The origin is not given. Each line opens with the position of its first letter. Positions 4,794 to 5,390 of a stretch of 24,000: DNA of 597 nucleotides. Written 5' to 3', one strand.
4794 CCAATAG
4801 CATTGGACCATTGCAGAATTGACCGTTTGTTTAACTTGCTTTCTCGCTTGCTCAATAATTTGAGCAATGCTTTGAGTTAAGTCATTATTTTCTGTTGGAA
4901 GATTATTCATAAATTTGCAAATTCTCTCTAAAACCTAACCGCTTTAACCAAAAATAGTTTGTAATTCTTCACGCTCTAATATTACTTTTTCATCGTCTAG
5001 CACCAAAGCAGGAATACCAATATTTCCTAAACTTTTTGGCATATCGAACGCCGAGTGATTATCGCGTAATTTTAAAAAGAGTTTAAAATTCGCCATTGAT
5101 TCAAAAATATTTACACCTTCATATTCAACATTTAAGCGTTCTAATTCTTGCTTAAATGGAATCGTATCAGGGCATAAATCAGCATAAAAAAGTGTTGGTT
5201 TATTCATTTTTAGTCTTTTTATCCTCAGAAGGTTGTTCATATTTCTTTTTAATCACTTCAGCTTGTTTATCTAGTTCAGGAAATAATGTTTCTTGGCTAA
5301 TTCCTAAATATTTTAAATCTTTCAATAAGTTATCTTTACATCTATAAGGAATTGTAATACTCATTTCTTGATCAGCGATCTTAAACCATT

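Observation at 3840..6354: AT-rich three-gene cargo (FRG-domain protein + single-Cys glutaredoxin-like protein + YhcG/DUF1016 PD-(D/E)XK nuclease) wedged between glyQ and glyS: candidate uncharacterised defence/stress system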

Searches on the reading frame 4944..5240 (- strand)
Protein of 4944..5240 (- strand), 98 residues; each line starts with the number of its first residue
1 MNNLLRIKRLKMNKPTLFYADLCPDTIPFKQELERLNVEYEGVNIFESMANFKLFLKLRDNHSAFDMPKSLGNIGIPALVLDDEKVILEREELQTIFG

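Call 3: search_protein_families(library=pfam, proteins=[window:4944-5240:-], max_evalue=0.01)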
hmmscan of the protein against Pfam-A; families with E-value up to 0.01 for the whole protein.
window:4944-5240:- (98 aa): 0 families

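Call 4: search_protein_families(library=padloc, proteins=[window:4944-5240:-], max_evalue=0.1)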
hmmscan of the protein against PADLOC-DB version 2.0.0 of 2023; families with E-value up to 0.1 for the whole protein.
window:4944-5240:- (98 aa): 0 families

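Call 5: search_protein_families(library=ncbifam, proteins=[window:4944-5240:-], max_evalue=0.01)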
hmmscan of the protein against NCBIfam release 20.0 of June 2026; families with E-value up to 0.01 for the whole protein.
window:4944-5240:- (98 aa): 1 family
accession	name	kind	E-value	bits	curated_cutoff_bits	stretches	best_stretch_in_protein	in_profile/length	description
TIGR02196.1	GlrX_YruB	hypoth_equivalog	0.00024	21.5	88.55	0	17-86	4-60/74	glutaredoxin-like protein, YruB-family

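Call 9: find_homologous_proteins(query=window:4947-5207:-, max_evalue=0.001)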
Query seq(87 aa) (87 aa): 37 proteins with E <= 0.001 among 39 candidates.
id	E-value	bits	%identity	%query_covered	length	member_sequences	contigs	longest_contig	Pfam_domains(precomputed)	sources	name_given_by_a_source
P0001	6.2e-51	187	100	100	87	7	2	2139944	-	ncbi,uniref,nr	ncbi:Glutaredoxin-related protein [Phocoenobacter uteri]|uniref:Glutaredoxin-related protein n=1 Tax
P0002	4.7e-47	175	93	100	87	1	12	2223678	-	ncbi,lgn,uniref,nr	ncbi:hypothetical protein QJU43_02585 [Pasteurella atlantica]|uniref:hypothetical protein n=1 Tax=Pa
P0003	1.2e-43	164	90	100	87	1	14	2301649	-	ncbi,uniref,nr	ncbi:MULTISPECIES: hypothetical protein [Pasteurellaceae]|uniref:Glutaredoxin-related protein n=1 Ta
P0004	2.5e-43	163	90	100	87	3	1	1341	-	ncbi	-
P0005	3.5e-43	162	90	100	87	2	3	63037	-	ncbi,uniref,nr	ncbi:hypothetical protein QJU23_07240 [Pasteurella atlantica]|uniref:Uncharacterized protein n=2 Tax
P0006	1.5e-42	160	86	100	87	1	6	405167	-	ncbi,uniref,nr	ncbi:hypothetical protein QJU89_00810 [Pasteurella skyensis]|uniref:Glutaredoxin-related protein n=1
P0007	1.7e-41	157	84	100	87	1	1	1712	-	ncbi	-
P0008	6.3e-37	142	74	99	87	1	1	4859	-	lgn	-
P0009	1.5e-35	138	76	99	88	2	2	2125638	-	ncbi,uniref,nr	ncbi:glutaredoxin-related protein [Bisgaardia hudsonensis]|uniref:Glutaredoxin-related protein n=1 T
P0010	3.7e-34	134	74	99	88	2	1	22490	-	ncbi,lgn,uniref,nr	ncbi:hypothetical protein [Otariodibacter sp.]|uniref:hypothetical protein n=1 Tax=Otariodibacter sp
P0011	3.4e-30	121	68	100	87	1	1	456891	-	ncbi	ncbi:hypothetical protein ACWIT3_01235 [Pasteurella sp. P03HT]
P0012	7.1e-29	117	65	98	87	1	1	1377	-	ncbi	-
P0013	1.1e-28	116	65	98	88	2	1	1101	-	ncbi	-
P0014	1.2e-28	116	68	98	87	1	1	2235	-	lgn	-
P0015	1.6e-28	116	62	98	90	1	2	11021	-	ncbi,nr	ncbi:MAG: hypothetical protein CR975_01285 [Gammaproteobacteria bacterium]|nr:MAG: hypothetical prot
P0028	8.5e-25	104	65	99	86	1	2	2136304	-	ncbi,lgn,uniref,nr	ncbi:hypothetical protein [Frederiksenia canicola]|uniref:Glutaredoxin-related protein n=1 Tax=Frede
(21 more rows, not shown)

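Call 11: find_encoding_contigs(protein=P0001, flank=6000, max_places=4)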
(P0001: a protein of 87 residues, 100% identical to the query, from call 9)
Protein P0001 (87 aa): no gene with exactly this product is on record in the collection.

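Call 12: find_encoding_contigs(protein=P0009, flank=6000, max_places=3)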
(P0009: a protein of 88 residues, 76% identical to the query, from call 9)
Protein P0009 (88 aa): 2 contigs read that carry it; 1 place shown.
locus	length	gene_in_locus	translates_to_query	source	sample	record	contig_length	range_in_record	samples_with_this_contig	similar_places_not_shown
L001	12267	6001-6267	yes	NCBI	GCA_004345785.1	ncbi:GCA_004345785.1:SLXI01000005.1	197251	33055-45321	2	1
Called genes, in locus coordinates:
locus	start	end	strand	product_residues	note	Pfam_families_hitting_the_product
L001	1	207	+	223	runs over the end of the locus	PF03167:UDG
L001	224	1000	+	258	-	PF03883:H2O2_YaaD, PF21818:DUF6884 (weak)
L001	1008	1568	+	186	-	PF27161:HI_0983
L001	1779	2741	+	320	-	PF00365:PFK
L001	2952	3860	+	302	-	PF02091:tRNA-synt_2e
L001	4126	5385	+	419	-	PF02463:SMC_N (weak), PF13175:AAA_15, PF13304:AAA_21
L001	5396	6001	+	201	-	-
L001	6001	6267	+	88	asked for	-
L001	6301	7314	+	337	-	PF17761:DUF1016_N, PF06250:YhcG_C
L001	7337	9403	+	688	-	PF02092:tRNA_synt_2f, PF05746:DALR_1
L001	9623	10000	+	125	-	PF01250:Ribosomal_S6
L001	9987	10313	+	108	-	PF00436:SSB, PF22657:SSB_1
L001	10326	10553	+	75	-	PF01084:Ribosomal_S18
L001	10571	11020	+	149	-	PF01281:Ribosomal_L9_N, PF03948:Ribosomal_L9_C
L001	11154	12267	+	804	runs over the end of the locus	PF08461:WHD_RNase_R, PF08206:OB_RNB, PF17876:CSD2, PF00773:RNB, PF00575:S1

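Call 13: find_encoding_contigs(protein=P0028, flank=6000, max_places=3)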
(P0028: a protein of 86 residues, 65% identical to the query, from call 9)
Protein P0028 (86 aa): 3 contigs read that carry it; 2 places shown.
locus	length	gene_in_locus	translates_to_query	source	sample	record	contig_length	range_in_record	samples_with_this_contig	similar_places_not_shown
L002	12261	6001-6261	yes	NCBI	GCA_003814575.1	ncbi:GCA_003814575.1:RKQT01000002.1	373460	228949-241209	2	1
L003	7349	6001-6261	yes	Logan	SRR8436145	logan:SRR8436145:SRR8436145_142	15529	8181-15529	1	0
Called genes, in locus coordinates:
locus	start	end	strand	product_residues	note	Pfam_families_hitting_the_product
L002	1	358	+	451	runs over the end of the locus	PF08521:2CSK_N (weak), PF26769:HAMP_PhoQ (weak), PF00512:HisKA, PF02518:HATPase_c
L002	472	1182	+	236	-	PF03591:AzlC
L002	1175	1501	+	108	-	PF05437:AzlD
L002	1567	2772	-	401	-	PF08007:JmjC_2, PF20514:WHD_ROXA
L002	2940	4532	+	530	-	PF03806:ABG_transport, PF03606:DcuC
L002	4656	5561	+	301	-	PF02091:tRNA-synt_2e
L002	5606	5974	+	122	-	-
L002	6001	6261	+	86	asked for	-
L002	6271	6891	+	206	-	PF02798:GST_N, PF13417:GST_N_3, PF13409:GST_N_2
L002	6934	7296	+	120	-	PF04480:DUF559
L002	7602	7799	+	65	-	-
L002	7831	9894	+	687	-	PF02092:tRNA_synt_2f, PF05746:DALR_1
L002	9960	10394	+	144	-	-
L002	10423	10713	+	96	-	PF17347:DUF5377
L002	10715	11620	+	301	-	PF02899:Phage_int_SAM_1, PF00589:Phage_integrase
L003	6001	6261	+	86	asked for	-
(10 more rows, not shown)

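Call 19: find_related_loci(query=A1, collection=genome_contigs, flank=10000)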
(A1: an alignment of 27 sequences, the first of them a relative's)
Query A1 (87 aa) in genome_contigs; peptide patterns used: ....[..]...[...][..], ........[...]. (x = any residue, [..] = any of these).
254 stretches matched a pattern; 207 encode a relative of the query (tblastn E <= 1e-3); the best 80 are kept; 80 distinct loci.
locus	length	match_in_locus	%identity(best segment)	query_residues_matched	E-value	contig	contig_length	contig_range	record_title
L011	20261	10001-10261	93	1-87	2e-51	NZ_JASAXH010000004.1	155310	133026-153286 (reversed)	Phocoenobacter atlanticus subsp. atlanticus strain NVIB3624 NODE_4_length_155310_cov_70.188345_pilon, whole genome shotg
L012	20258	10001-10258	76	2-87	8e-40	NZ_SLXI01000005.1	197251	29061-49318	Bisgaardia hudsonensis strain DSM 28231 Ga0310497_105, whole genome shotgun sequence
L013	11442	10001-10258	74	2-87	9e-39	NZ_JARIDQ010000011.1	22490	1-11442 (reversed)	MAG: Otariodibacter sp. isolate cluster2_bin.66 k127_1342651, whole genome shotgun sequence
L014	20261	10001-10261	64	1-87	2e-34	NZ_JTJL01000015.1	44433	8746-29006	Gallibacterium salpingitidis strain F150 contig000015, whole genome shotgun sequence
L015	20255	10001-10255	67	3-87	2e-34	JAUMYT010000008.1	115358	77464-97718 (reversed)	MAG: Pasteurellaceae bacterium isolate S17M_Sa_43 NODE_76_length_115358_cov_154.698134, whole genome shotgun sequence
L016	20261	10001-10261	64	1-87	3e-33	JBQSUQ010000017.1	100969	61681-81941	Pasteurellaceae bacterium 22721_9_1 cont13, whole genome shotgun sequence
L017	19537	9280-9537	62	1-86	1e-32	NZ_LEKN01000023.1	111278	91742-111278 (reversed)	Ursidibacter maritimus strain Pb43106 contig_2_1, whole genome shotgun sequence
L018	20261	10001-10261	64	1-87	9e-33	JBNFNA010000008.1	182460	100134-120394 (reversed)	Bisgaard Taxon 46 strain CDC_F4646 cont8, whole genome shotgun sequence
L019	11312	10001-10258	64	1-86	1e-32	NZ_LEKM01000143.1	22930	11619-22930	Ursidibacter arcticus strain Bamse1 contig_44_1, whole genome shotgun sequence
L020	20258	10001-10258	66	1-86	8e-34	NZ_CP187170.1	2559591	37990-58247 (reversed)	Pasteurella sp. PK-2025 strain 22685_RT1B chromosome, complete genome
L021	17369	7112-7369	64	1-86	7e-32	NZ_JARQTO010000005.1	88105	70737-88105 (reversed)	Exercitatus varius strain CCUG15568 cont5, whole genome shotgun sequence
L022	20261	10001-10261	64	1-87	5e-32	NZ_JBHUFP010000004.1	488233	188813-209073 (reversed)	Pasteurella oralis strain CCM 7950 GCM70020293_14, whole genome shotgun sequence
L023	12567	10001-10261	62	1-87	1e-31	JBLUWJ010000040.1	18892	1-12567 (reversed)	Bisgaard Taxon 45 strain CDC G 9955 CDC-G-9955_contig00040, whole genome shotgun sequence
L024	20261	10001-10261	61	1-87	5e-31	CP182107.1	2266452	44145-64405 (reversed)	Bisgaard Taxon 45 strain 20VMG1457/1 chromosome, complete genome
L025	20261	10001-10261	61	1-87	6e-31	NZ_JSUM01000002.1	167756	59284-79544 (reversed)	Chelonobacter oris strain 1662 contig000002, whole genome shotgun sequence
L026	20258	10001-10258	61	1-87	4e-30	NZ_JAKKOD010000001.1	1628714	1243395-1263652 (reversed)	Avibacterium sp. 21-586 1, whole genome shotgun sequence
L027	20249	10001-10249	63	3-86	9e-30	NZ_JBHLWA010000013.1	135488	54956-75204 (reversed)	Gallibacterium melopsittaci strain CCM 7538 platanus_K_default_13, whole genome shotgun sequence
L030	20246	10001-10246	61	1-83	2e-29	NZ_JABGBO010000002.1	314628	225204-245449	Pelistega europaea strain LMG10982 Scaffold2, whole genome shotgun sequence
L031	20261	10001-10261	59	1-87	3e-29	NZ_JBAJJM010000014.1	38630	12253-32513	Mannheimia indoligenes strain M14.4 cont8, whole genome shotgun sequence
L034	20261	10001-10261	55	1-87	3e-29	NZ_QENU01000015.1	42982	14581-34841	Pasteurella langaaensis DSM 22999 Ga0215636_115, whole genome shotgun sequence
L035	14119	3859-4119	60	1-87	4e-29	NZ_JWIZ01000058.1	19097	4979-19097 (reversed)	Muribacter muris strain Ackerman80-443D cont58, whole genome shotgun sequence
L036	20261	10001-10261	57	1-87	4e-29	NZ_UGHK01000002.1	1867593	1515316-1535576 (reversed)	Avibacterium paragallinarum strain NCTC11296, whole genome shotgun sequence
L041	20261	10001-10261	55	1-87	2e-28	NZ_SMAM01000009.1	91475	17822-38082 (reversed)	Bibersteinia trehalosi strain DSM 23101 Ga0244685_109, whole genome shotgun sequence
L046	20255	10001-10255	55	3-87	4e-28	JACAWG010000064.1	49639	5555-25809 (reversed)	Aggregatibacter actinomycetemcomitans strain SL7469 898, whole genome shotgun sequence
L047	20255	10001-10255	56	3-87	1e-27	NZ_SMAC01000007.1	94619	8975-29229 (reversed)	Mannheimia haemolytica strain DSM 10531 Ga0244661_107, whole genome shotgun sequence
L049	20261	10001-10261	54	1-87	9e-28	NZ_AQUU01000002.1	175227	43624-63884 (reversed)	Aggregatibacter actinomycetemcomitans DSM 8324 A3CSDRAFT_scaffold_1.2_C, whole genome shotgun sequence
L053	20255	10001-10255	54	3-87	4e-27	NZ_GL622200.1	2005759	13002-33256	Aggregatibacter segnis ATCC 33393 SCAFFOLD1, whole genome shotgun sequence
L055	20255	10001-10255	54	3-87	4e-27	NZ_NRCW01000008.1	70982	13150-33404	Aggregatibacter segnis strain HK_296 NODE_8_length_70982_cov_69.3492, whole genome shotgun sequence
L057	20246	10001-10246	57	1-82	6e-27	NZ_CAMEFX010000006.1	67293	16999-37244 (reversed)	MAG: uncultured Actinobacillus sp. isolate SRR11489771_bin.12_metaWRAP_v1.3_MAG ERZ11466745.34, whole genome shotgun seq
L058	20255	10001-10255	63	1-86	6e-27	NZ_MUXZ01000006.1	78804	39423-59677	Canicola haemoglobinophilus strain CCUG 3714 3714T_ctg_0000006, whole genome shotgun sequence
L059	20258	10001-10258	53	1-86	7e-27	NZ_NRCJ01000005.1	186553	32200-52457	Aggregatibacter kilianii strain PN_491 NODE_5_length_186553_cov_56.7087, whole genome shotgun sequence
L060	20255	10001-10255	56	3-87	6e-27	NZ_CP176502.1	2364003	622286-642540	Mannheimia glucosida strain D251 chromosome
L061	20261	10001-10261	53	1-87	6e-27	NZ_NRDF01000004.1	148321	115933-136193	Aggregatibacter actinomycetemcomitans strain HK_961 NODE_4_length_148321_cov_77.1076, whole genome shotgun sequence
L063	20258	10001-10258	53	1-86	9e-27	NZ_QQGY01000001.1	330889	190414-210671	Haemophilus haemolyticus strain M19079 M19079_HUY4190A121_cleaned_ctg_3577, whole genome shotgun sequence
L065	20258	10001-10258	53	1-86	9e-27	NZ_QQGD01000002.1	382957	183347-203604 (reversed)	Haemophilus haemolyticus strain M19099 M19099_HUY4190A124_cleaned_ctg_3042, whole genome shotgun sequence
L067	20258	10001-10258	53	1-86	8e-27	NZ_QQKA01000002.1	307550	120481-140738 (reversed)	Haemophilus haemolyticus strain M19187 M19187_HUY4190A139_cleaned_ctg_3532, whole genome shotgun sequence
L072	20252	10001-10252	54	3-86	2e-26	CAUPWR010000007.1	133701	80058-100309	MAG TPA_asm: Haemophilus parainfluenzae isolate ERR9969103_bin.17_MetaWRAP_v1.3_MAG genome assembly, contig: ERZ21615762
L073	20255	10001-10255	54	3-87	2e-26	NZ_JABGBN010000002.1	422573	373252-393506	Pelistega suis strain 3340-03 Scaffold2, whole genome shotgun sequence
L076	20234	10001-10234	58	1-78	3e-26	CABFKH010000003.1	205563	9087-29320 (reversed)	Actinobacillus indolicus strain 46K2C genome assembly, contig: ERS134282SCcontig000003, whole genome shotgun sequence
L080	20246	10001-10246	56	1-82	4e-26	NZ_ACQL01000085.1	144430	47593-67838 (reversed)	Actinobacillus minor NM305 Contig_167, whole genome shotgun sequence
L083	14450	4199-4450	54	3-86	5e-26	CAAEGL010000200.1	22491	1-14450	MAG TPA_asm: Pasteurellaceae bacterium, isolate HGM20788, WGS project CAAEGL010000000 data, contig: ERS473131_3_k99_4130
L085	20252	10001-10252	54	3-86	5e-26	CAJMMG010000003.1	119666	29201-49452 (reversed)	TPA_asm: uncultured bacterium isolate ERR1600749-bin.20 genome assembly, contig: NODE_71_length_119666_cov_688.604451, w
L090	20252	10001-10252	54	3-86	5e-26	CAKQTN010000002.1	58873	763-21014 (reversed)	MAG: uncultured Haemophilus sp. isolate REFINED_METABAT215_SUBJECT_CONTIGS_1500_ASSEMBLY_K77_MERGED__Pilot_MoBio_Fiber_C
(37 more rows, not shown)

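Call 26: search_protein_families(library=pfam, proteins=[L053:15701-16066:+, L065:10721-11986:+, L072:9345-9998:+, L022:10282-10905:+, L072:10260-10706:+, L046:10357-14583:+, L085:12682-13152:+, L090:12806-13372:+, L012:8120-9379:+, L034:10961-11455:+], max_evalue=0.001)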
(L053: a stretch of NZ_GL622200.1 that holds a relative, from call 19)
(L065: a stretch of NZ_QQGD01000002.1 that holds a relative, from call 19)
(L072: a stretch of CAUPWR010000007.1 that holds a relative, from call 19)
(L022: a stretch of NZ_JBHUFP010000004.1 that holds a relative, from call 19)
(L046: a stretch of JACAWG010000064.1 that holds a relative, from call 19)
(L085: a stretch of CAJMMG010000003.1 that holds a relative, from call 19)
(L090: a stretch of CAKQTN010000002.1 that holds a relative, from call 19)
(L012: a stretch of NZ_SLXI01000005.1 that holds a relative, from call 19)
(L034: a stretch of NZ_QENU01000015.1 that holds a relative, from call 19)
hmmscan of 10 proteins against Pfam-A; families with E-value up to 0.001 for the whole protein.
L053:15701-16066:+ (121 aa): 3 families
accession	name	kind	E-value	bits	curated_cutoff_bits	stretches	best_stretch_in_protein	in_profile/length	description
PF04480.18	DUF559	-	4.2e-45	152.5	20.6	1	7-115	2-108/109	Protein of unknown function (DUF559)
PF18741.7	MTES_1575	-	9.2e-08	32.5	38.2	1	36-112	12-93/96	REase_MTES_1575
PF10881.14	DUF2726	-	4.4e-05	23.7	24.7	1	57-111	70-123/126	Protein of unknown function (DUF2726)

L065:10721-11986:+ (421 aa): 1 family
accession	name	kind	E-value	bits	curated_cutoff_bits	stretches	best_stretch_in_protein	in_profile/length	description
PF00328.27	His_Phos_2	-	5.9e-18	65.8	23.6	2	36-152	1-123/354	Histidine phosphatase superfamily (branch 2)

L072:9345-9998:+ (217 aa): 1 family
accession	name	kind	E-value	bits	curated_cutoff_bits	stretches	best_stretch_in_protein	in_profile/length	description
PF08768.17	THAP4_heme-bd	-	3.4e-21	76.4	25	1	24-200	1-151/151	THAP4-like, heme-binding beta-barrel domain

L022:10282-10905:+ (207 aa): 4 families
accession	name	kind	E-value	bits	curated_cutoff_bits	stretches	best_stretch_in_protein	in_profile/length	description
PF13409.12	GST_N_2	-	1.1e-14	55.2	25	1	8-75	1-69/70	Glutathione S-transferase, N-terminal domain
PF13417.12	GST_N_3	-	1.6e-12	48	22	1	3-76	1-70/75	Glutathione S-transferase, N-terminal domain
PF02798.26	GST_N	-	3.5e-08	34.1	20.9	1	1-74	3-75/76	Glutathione S-transferase, N-terminal domain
PF18485.7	GST_N_5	-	0.0004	21.2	29.6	0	1-73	1-69/74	Glutathione S-transferase, N-terminal domain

L072:10260-10706:+ (148 aa): 0 families

L046:10357-14583:+ (1408 aa): 5 families
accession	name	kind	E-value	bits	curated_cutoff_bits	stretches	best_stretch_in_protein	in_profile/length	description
PF02395.22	Peptidase_S6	-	1.3e-95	320.3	23.3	1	25-283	1-259/260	Immunoglobulin A1 protease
PF24078.1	Beta-sol_PIC_HAP1_IgA0_2nd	-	3.1e-64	216.4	27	2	557-738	1-173/173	PIC/HAP1/IgA0 second beta-solenoid repeat region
PF03212.20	Pertactin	-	1.4e-19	70.7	22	1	811-926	2-112/121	Pertactin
PF07046.16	CRA_rpt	-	0.00018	22.1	21.4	0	976-1001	3-29/42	Cytoplasmic repetitive antigen (CRA) like repeat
PF13505.12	OMP_b-brl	-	0.00063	20.4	28.7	0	1193-1306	54-169/175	Outer membrane protein beta-barrel domain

L085:12682-13152:+ (156 aa): 1 family
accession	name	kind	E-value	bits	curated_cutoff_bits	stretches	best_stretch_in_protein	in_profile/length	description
PF02566.24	OsmC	-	1.4e-11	45.1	27.5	1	50-150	1-98/100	OsmC-like protein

L090:12806-13372:+ (188 aa): 0 families

L012:8120-9379:+ (419 aa): 3 families
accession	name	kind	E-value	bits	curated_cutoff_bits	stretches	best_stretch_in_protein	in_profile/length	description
PF13175.12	AAA_15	-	7.2e-20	72.4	32.1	1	2-368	5-374/374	AAA ATPase domain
PF13304.12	AAA_21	-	1.2e-17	65.4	27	1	21-368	1-303/304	AAA domain, putative AbiEii toxin, Type IV TA system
PF02463.25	SMC_N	-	7.4e-06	26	40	1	2-375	4-209/220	RecF/RecN/SMC N terminal domain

L034:10961-11455:+ (164 aa): 0 families

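Call 27: search_protein_families(library=pfam, proteins=[L076:10277-10774:+, L067:10263-10643:+, L027:10271-10897:+, L061:11382-12500:+, L057:12951-13430:+, L016:11534-12220:+, L059:15580-16314:+, L057:10388-11020:+, L001:5396-6001:+, L016:8554-9243:+], max_evalue=0.001)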
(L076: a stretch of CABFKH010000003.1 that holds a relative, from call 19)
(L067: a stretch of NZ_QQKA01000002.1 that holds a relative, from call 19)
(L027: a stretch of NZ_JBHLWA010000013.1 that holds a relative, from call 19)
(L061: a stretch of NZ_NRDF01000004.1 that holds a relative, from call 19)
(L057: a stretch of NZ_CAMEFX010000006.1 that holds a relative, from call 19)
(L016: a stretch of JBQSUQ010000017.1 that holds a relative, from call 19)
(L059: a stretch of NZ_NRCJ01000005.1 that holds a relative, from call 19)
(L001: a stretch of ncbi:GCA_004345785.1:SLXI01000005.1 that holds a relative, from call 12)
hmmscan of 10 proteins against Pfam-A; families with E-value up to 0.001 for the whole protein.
L076:10277-10774:+ (165 aa): 0 families

L067:10263-10643:+ (126 aa): 0 families

L027:10271-10897:+ (208 aa): 0 families

L061:11382-12500:+ (372 aa): 2 families
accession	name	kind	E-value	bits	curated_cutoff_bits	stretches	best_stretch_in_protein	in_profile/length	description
PF13589.12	HATPase_c_3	-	1.5e-08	35.2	25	1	17-86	2-80/137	Histidine kinase-, DNA gyrase B-, and HSP90-like ATPase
PF02518.31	HATPase_c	-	2.2e-06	28.5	26.4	1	20-83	8-74/111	Histidine kinase-, DNA gyrase B-, and HSP90-like ATPase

L057:12951-13430:+ (159 aa): 0 families

L016:11534-12220:+ (228 aa): 0 families

L059:15580-16314:+ (244 aa): 1 family
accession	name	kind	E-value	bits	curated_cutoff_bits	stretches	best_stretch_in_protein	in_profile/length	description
PF00117.34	GATase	-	2.7e-14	53.7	22.8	1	41-185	35-176/190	Glutamine amidotransferase class-I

L057:10388-11020:+ (210 aa): 2 families
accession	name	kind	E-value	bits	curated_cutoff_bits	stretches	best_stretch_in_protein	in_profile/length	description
PF18475.7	PIN7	-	3e-20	73.2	34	1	5-100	1-101/103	PIN domain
PF18479.7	PIN_11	-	4.1e-06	27.4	26.6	1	55-104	65-115/118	PIN like domain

L001:5396-6001:+ (201 aa): 0 families

L016:8554-9243:+ (229 aa): 0 families

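Call 28: search_protein_families(library=pfam, proteins=[L026:10296-10736:+, L035:5284-5751:+, L047:11713-12177:+, L049:10812-11516:+, L055:15837-16349:+, L060:11796-12170:+, L063:13510-14154:+, L076:11334-11795:+, L080:10416-11222:+, L083:4565-5230:+], max_evalue=0.001)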
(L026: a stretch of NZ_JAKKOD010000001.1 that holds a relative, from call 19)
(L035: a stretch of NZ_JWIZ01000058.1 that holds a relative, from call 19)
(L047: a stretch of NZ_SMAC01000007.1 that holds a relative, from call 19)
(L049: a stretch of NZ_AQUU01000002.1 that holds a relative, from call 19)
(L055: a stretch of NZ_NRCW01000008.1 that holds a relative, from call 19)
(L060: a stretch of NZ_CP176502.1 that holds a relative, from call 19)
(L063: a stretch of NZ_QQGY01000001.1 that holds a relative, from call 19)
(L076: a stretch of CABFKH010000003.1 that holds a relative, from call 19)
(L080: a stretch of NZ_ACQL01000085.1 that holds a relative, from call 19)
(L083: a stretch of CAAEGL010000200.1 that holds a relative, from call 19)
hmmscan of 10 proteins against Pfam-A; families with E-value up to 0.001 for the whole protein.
L026:10296-10736:+ (146 aa): 7 families
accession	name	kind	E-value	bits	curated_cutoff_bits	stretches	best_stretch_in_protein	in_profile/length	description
PF00583.31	Acetyltransf_1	-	4e-21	75.9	20.7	1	29-132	19-114/116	Acetyltransferase (GNAT) family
PF13508.13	Acetyltransf_7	-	5.3e-14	52.8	27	1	53-132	8-80/84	Acetyltransferase (GNAT) domain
PF13673.13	Acetyltransf_10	-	4.5e-11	43.3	23.6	1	31-132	14-105/128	Acetyltransferase (GNAT) domain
PF13527.13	Acetyltransf_9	-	1.9e-06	28.3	25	1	3-109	1-104/127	Acetyltransferase (GNAT) domain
PF08445.16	FR47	-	7.6e-05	23.1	22.1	1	76-140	20-83/86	FR47-like protein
PF14542.12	Acetyltransf_CG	-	0.00013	22.5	30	1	78-111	25-58/80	GCN5-related N-acetyl-transferase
PF13302.13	Acetyltransf_3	-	0.00039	21.5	25.4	1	25-132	27-135/138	Acetyltransferase (GNAT) domain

L035:5284-5751:+ (155 aa): 1 family
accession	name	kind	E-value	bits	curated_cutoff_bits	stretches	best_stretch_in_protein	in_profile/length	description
PF01878.24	EVE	-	1.5e-15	57.9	23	1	9-136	2-144/145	EVE domain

L047:11713-12177:+ (154 aa): 0 families

L049:10812-11516:+ (234 aa): 0 families

L055:15837-16349:+ (170 aa): 0 families

L060:11796-12170:+ (124 aa): 1 family
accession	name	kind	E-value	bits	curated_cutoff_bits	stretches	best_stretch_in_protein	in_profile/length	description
PF09951.15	Imm33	-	4.7e-24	84.5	25.4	1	29-111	2-82/87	Immunity protein Imm33 domain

L063:13510-14154:+ (215 aa): 0 families

L076:11334-11795:+ (153 aa): 0 families

L080:10416-11222:+ (268 aa): 2 families
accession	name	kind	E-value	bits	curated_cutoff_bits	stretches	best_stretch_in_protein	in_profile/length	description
PF10544.15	T5orf172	-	9.5e-12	45.8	20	1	3-87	1-99/101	T5orf172 domain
PF13455.12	MUG113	-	3.7e-08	34.3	22.3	1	17-86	1-71/73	Meiotically up-regulated gene 113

L083:4565-5230:+ (221 aa): 0 families
